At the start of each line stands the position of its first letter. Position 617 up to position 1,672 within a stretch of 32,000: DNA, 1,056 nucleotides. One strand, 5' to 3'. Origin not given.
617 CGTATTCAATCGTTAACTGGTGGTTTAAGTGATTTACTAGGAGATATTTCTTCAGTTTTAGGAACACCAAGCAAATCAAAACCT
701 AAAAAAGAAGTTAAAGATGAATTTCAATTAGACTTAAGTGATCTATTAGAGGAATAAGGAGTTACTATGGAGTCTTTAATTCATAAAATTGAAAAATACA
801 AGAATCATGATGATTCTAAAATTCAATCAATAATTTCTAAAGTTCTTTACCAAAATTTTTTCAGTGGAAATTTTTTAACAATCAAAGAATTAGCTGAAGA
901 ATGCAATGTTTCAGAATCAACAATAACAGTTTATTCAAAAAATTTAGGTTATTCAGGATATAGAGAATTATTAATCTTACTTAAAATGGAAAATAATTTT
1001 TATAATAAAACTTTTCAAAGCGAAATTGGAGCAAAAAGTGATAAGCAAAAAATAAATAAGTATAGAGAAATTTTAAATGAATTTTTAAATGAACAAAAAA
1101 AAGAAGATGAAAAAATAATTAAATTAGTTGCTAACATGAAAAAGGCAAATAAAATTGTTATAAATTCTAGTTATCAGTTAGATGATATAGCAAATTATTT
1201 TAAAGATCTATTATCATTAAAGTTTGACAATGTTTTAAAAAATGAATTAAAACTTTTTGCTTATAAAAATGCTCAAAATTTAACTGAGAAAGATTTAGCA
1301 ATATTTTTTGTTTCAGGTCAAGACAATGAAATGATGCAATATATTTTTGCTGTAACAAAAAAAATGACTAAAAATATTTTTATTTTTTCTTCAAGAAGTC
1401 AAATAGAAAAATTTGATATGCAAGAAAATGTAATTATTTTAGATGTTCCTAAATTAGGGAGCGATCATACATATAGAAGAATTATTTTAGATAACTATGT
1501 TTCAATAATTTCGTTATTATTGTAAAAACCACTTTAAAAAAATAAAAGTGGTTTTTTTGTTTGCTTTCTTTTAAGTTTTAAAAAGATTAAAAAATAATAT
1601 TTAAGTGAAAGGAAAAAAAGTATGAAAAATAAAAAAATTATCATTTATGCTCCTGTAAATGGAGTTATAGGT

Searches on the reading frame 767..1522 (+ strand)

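Call 103: search_protein_families(library=pfam, max_evalue=0.0001, proteins=[window:767-1522:+])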
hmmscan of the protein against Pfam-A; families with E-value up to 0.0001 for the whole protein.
seq(252 aa): 1 family
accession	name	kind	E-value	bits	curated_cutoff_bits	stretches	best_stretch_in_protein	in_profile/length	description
PF01418.23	HTH_6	-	2.3e-09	37.5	28.3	1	35-74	33-72/77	Helix-turn-helix domain, rpiR family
